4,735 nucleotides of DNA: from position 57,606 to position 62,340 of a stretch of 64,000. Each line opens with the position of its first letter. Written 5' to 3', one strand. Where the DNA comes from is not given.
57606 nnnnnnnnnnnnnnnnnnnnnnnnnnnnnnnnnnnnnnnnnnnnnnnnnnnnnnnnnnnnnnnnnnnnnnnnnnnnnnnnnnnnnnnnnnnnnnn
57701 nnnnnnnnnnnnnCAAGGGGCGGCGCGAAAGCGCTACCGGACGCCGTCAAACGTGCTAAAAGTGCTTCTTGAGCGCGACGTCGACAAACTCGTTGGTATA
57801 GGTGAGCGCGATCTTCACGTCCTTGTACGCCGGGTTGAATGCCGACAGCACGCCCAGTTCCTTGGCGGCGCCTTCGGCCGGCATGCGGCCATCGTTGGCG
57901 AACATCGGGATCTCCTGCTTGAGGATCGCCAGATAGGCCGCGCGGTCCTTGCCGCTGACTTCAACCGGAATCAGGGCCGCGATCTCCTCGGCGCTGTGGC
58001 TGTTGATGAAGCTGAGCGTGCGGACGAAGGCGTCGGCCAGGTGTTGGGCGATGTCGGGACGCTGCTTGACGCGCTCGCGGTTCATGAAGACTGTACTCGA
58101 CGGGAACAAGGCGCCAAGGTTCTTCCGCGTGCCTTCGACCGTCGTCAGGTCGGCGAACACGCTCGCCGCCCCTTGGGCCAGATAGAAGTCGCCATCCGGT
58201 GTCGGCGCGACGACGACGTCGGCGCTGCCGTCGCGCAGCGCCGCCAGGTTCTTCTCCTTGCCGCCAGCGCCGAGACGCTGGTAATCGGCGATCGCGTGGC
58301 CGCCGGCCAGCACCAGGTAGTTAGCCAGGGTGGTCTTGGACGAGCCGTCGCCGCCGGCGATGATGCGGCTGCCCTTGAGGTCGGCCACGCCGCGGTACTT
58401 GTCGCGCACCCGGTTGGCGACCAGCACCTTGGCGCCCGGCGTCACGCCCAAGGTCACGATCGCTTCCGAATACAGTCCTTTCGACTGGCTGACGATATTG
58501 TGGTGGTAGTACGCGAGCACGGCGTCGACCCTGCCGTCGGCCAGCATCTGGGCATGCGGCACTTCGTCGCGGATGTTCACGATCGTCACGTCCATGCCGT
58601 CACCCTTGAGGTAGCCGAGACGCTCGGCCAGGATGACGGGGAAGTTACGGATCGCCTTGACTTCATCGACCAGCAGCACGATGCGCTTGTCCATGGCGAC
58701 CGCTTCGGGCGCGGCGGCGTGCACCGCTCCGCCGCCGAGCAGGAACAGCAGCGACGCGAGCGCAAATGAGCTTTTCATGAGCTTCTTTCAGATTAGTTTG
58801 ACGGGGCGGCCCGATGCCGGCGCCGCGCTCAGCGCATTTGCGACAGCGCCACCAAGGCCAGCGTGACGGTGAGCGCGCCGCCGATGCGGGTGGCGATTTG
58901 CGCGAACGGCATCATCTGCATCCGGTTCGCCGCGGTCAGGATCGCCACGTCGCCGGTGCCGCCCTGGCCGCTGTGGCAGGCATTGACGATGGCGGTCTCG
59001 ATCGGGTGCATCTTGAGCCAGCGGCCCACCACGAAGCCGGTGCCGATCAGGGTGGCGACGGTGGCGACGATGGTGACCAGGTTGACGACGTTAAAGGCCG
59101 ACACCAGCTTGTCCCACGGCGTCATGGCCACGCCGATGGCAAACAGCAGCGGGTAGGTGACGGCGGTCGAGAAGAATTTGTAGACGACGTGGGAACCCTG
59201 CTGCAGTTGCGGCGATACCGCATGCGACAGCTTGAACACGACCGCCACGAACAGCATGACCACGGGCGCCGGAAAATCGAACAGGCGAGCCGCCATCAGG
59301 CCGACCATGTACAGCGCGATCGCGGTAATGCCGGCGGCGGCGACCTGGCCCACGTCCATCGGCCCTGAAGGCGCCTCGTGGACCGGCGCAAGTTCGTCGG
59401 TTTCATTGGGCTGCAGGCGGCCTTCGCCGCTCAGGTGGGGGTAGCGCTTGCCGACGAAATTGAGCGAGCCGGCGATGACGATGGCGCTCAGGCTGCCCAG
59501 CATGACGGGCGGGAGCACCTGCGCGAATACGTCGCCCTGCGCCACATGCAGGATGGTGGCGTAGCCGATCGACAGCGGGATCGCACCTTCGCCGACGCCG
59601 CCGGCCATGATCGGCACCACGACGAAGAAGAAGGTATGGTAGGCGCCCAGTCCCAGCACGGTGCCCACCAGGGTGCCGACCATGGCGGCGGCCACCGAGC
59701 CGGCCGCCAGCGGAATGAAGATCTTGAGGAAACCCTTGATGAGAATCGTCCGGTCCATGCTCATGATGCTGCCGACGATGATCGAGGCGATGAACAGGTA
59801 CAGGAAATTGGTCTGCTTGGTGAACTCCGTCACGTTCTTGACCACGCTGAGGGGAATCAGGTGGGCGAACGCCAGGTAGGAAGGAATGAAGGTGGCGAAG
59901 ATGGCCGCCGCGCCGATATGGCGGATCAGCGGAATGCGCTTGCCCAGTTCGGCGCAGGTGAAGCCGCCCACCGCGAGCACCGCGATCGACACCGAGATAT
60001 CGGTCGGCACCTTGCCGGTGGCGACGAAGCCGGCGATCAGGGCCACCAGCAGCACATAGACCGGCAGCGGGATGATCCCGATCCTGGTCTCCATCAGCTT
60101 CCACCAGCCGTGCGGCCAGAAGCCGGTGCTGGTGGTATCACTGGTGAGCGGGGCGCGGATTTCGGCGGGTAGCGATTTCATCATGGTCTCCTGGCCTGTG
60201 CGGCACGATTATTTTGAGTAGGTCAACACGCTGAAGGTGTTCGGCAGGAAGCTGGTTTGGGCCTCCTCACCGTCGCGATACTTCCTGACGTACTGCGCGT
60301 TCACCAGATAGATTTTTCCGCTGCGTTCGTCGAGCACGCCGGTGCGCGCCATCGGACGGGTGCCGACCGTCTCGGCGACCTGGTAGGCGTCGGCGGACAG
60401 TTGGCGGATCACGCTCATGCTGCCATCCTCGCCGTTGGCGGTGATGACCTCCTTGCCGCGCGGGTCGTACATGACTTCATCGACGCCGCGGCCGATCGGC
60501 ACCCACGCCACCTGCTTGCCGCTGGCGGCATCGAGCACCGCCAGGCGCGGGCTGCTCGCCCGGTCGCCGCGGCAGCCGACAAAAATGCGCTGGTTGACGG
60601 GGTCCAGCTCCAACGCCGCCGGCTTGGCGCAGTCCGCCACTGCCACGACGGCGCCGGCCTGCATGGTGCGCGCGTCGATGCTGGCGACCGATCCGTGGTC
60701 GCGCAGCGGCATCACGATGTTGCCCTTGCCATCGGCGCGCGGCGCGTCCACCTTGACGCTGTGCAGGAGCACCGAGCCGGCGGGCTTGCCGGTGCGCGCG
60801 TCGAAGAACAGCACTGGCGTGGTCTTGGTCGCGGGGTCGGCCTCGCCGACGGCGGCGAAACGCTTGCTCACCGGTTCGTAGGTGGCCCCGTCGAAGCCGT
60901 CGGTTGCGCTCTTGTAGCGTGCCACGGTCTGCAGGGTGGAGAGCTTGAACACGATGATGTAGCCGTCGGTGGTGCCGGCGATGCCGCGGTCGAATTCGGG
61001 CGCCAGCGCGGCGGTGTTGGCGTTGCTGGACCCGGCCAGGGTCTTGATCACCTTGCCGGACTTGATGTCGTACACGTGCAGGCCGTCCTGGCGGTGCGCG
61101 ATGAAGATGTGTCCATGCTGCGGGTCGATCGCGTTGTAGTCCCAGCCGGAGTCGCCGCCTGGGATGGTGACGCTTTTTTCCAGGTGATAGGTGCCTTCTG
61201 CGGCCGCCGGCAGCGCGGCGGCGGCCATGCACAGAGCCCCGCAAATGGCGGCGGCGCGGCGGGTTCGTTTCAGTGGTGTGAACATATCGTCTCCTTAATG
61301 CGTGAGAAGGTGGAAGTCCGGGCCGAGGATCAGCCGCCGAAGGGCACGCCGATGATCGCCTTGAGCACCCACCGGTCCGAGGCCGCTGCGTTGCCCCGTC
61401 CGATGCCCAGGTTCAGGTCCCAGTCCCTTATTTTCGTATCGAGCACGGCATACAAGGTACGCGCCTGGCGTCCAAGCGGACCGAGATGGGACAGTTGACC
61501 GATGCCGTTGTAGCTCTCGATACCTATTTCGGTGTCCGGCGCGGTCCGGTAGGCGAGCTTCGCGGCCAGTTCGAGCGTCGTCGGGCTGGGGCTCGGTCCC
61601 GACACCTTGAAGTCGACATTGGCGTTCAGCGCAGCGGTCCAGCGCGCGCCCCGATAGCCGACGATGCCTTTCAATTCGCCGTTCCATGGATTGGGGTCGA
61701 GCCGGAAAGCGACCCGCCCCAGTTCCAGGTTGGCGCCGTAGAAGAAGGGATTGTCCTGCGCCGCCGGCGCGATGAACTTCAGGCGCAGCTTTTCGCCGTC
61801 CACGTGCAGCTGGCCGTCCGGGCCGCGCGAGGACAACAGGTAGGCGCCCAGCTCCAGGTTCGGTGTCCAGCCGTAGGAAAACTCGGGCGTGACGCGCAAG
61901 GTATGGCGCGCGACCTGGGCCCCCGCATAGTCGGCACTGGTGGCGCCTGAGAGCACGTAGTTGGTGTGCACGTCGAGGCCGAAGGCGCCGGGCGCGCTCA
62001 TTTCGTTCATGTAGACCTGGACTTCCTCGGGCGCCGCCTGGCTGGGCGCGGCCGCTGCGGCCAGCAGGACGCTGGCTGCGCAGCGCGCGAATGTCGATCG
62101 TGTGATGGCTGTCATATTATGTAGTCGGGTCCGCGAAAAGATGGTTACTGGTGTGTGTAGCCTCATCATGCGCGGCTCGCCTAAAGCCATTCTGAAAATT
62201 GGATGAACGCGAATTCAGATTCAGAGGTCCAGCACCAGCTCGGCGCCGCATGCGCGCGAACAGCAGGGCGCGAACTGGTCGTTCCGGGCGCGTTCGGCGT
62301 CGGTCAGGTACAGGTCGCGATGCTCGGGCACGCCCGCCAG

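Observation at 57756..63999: Possible metal-citrate reduction and uptake operon built on a PepSY-TM/VanB reductase fusion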

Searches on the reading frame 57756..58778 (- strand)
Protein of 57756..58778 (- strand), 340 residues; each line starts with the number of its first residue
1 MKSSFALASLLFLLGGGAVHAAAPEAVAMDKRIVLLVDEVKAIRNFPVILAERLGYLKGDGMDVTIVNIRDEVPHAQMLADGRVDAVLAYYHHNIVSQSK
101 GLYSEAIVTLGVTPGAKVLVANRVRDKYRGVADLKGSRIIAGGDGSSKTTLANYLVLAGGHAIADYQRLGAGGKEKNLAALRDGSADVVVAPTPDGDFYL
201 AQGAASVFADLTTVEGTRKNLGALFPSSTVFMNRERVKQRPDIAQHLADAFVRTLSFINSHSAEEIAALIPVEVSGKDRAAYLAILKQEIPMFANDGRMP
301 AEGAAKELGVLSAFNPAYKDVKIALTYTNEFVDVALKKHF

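Call 3: search_protein_families(library=pfam, proteins=[window:57756-58778:-], max_evalue=0.01)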
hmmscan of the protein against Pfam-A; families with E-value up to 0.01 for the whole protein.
window:57756-58778:- (340 aa): 4 families
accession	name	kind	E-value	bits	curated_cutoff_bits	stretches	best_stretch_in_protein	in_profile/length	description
PF09084.16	NMT1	-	4.6e-12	46.7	20.5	1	47-261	6-212/216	NMT1/THI5 like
PF12974.12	Phosphonate-bd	-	3.9e-06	26.9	27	1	54-214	27-184/242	ABC transporter, phosphonate, periplasmic substrate-binding protein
PF13379.11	NMT1_2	-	0.00036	20.9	24.7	1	44-268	17-248/252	NMT1-like family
PF16868.10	NMT1_3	-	0.0021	18.1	27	0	125-216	100-191/289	NMT1-like family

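Call 4: search_protein_families(library=ncbifam, proteins=[window:57756-58778:-], max_evalue=0.01)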
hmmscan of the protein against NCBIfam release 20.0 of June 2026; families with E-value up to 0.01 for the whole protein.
window:57756-58778:- (340 aa): 2 families
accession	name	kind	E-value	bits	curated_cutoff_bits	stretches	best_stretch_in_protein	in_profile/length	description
TIGR01728.1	SsuA_fam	subfamily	2.9e-10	39.8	163.5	1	39-268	5-226/290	aliphatic sulfonate ABC transporter substrate-binding protein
NF040735.1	SBP_SaoX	equivalog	0.00011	21.5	300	1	49-263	19-223/330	ABC transporter substrate-binding subunit SaoX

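Call 46: search_solved_structures(query=window:57756-58778:-, max_evalue=0.1)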
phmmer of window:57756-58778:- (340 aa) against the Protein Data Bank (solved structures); distinct sequences matched with E-value up to 0.1: 5.
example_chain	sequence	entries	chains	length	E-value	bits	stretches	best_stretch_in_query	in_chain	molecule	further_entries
3qsl_A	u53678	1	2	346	8.5e-33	117.1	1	10-336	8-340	Putative exported protein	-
4h6d_F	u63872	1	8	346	0.0026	20.3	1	35-139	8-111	Pyrimidine precursor biosynthesis enzyme THI5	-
4h65_A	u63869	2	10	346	0.003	20.1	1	35-121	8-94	Pyrimidine precursor biosynthesis enzyme THI5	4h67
4esx_A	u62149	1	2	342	0.028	16.9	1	32-113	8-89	Pyrimidine biosynthesis enzyme THI13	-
3ix1_A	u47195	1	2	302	0.034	16.6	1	41-191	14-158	N-formyl-4-amino-5-aminomethyl-2-methylpyrimidine binding protein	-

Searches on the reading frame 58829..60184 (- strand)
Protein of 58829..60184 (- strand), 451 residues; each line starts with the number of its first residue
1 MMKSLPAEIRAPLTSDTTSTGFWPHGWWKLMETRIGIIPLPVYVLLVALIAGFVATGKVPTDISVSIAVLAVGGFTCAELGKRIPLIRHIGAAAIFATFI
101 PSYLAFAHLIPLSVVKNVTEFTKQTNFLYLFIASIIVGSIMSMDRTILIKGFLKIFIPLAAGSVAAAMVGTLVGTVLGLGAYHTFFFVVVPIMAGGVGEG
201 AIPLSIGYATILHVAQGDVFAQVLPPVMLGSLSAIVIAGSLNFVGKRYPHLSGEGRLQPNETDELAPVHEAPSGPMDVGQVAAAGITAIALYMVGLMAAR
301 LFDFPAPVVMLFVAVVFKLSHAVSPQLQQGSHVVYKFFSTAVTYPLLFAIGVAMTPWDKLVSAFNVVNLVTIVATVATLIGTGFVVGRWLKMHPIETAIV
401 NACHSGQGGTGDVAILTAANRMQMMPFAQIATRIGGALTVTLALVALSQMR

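Call 3: search_protein_families(library=pfam, proteins=[window:58829-60184:-], max_evalue=0.01)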
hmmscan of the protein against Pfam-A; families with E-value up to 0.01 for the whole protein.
window:58829-60184:- (451 aa): 1 family
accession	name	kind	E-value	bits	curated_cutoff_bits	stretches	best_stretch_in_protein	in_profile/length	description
PF03390.20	2HCT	-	5.3e-142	473.7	26.2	1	35-444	1-414/415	2-hydroxycarboxylate transporter family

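Call 4: search_protein_families(library=ncbifam, proteins=[window:58829-60184:-], max_evalue=0.01)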
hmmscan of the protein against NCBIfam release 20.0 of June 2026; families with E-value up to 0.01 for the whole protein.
window:58829-60184:- (451 aa): 2 families
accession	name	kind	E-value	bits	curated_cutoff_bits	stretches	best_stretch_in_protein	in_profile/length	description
TIGR00783.1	ccs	subfamily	4.1e-137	457.6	549.05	1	29-445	1-419/420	citrate:cation symporter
NF047943.1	CitNaTportCitS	equivalog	1.8e-62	211.8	600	1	38-448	7-424/426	citrate/sodium symporter CitS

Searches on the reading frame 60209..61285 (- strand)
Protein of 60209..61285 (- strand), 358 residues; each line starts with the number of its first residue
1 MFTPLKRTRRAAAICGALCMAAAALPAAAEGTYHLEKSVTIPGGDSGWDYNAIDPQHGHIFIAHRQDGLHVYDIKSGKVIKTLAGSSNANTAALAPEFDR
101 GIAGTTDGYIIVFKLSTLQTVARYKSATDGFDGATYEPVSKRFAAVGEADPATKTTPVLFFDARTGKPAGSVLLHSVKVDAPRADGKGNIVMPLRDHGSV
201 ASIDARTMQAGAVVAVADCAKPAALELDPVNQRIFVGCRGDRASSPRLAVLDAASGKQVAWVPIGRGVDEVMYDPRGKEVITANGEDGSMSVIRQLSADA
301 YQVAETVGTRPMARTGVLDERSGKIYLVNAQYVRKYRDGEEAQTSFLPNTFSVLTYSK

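Call 3: search_protein_families(library=pfam, proteins=[window:60209-61285:-], max_evalue=0.01)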
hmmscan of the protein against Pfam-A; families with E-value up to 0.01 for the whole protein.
window:60209-61285:- (358 aa): 5 families
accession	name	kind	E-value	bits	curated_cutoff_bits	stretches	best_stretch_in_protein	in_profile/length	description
PF25174.1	Beta-prop_THOC3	-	4e-06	26.5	305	1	52-147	95-190/272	THOC3 beta-propeller domain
PF23414.1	Beta-prop_EML_2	-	4.2e-06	26.8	90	1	53-151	6-103/266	Echinoderm microtubule-associated protein second beta-propeller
PF24807.1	WD40_CDC20-Fz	-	0.00055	19.8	200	0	55-150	61-156/292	CDC20/Fizzy WD40 domain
PF25171.1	Beta-prop_WDR36-Utp21_1st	-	0.0021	18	80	1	60-127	123-191/266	WDR36/Utp21 first beta-propeller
PF25172.1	Beta-prop_WDR3_2nd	-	0.0044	16.7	140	0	62-138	15-90/293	WDR3 second beta-propeller domain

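Call 4: search_protein_families(library=ncbifam, proteins=[window:60209-61285:-], max_evalue=0.01)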
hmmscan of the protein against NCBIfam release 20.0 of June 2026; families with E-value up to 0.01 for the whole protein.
window:60209-61285:- (358 aa): 2 families
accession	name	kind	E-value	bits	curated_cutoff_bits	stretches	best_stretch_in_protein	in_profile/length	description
NF052280.1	7_blade_YncE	equivalog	4.1e-06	25.8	400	1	225-327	221-315/338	7-bladed beta-propeller protein YncE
TIGR03866.1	PQQ_ABC_repeats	subfamily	1.4e-05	24.4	287.3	1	63-299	59-292/310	PQQ-dependent catabolism-associated beta-propeller protein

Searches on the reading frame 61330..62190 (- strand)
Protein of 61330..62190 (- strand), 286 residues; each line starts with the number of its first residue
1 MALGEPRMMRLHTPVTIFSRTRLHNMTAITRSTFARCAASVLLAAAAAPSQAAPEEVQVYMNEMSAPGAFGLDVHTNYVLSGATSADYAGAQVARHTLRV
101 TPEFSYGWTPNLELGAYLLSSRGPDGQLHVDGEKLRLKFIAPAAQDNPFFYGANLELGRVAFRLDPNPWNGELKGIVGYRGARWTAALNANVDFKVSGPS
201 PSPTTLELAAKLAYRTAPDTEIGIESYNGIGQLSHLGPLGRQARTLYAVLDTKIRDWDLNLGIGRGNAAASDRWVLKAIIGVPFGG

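Call 3: search_protein_families(library=pfam, proteins=[window:61330-62190:-], max_evalue=0.01)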
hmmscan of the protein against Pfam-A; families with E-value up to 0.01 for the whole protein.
window:61330-62190:- (286 aa): 0 families

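Call 4: search_protein_families(library=ncbifam, proteins=[window:61330-62190:-], max_evalue=0.01)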
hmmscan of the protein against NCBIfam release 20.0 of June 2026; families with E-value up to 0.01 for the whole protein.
window:61330-62190:- (286 aa): 0 families

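Call 59: search_protein_families(library=pfam, proteins=[window:61330-62190:-], max_evalue=10)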
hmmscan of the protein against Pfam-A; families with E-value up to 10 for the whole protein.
window:61330-62190:- (286 aa): 0 families

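Call 86: search_protein_representatives(protein=window:61330-62115:-)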
Query: 261 residues. Proteins with E-value up to 0.001 (for the whole library): 1005; up to 1e-10: 427; up to 1e-30: 82. The best 150 are listed.
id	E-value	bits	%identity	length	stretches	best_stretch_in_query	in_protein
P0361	9.1e-68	245.0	47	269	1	14-260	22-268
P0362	8.4e-65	235.3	47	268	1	6-259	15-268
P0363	4.9e-64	232.8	48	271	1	14-259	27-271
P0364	4.1e-59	216.6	45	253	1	20-258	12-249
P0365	2.4e-58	214.1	46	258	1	13-259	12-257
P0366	1.6e-54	201.6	39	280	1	10-260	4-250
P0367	8.0e-54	199.3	60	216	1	16-169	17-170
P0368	2.9e-53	197.4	52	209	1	25-207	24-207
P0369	3.9e-53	197.0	44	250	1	15-261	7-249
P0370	7.2e-53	196.2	42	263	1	10-259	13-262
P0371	8.6e-53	195.9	51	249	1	9-189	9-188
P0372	5.9e-52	193.2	43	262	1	11-257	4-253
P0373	7.3e-51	189.6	48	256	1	15-195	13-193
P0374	8.3e-51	189.4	44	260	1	8-259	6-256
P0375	8.8e-50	186.0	49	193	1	71-259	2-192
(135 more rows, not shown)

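Call 88: search_protein_families(library=pfam, alignment_id=A4, max_evalue=1)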
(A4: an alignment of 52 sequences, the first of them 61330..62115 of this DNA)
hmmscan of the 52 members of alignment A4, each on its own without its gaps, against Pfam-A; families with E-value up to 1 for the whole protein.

A. member 1, window:61330-62115:- (261 aa): 0 families

B. families by the number of members that match (of 52 scanned): 13 families
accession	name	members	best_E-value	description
PF04607.23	RelA_SpoT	2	0.05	Region found in RelA / SpoT proteins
PF13505.12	OMP_b-brl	1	0.0012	Outer membrane protein beta-barrel domain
PF13557.12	Phenol_MetA_deg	1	0.0059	Putative MetA-pathway of phenol degradation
PF23972.1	DUF7298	1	0.013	Domain of unknown function (DUF7298)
PF22472.1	Ago_N_2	1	0.014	Argonaute, N-terminal domain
PF10801.13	DUF2537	1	0.017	Protein of unknown function (DUF2537)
PF11276.14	DUF3078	1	0.038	Protein of unknown function (DUF3078)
PF11392.14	AllH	1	0.087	Oxamate carbamoyltransferase subunit AllH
PF10391.15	DNA_pol_lambd_f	1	0.1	Fingers domain of DNA polymerase lambda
PF03349.22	Toluene_X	1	0.12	Outer membrane protein transport protein (OMPP1/FadL/TodX)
PF13432.12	TPR_16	1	0.18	Tetratricopeptide repeat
PF13056.11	DUF3918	1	0.19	Protein of unknown function (DUF3918)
PF17375.8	DUF5397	1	0.39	Family of unknown function (DUF5397)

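Call 89: search_solved_structures(query=A4, max_evalue=10)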
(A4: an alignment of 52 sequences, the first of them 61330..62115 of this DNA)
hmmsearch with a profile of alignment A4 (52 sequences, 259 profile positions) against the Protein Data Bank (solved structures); distinct sequences matched with E-value up to 10: 1.
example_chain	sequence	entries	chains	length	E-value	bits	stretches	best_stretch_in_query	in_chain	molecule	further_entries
3ndy_E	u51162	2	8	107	0.59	12.4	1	76-119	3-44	Endoglucanase D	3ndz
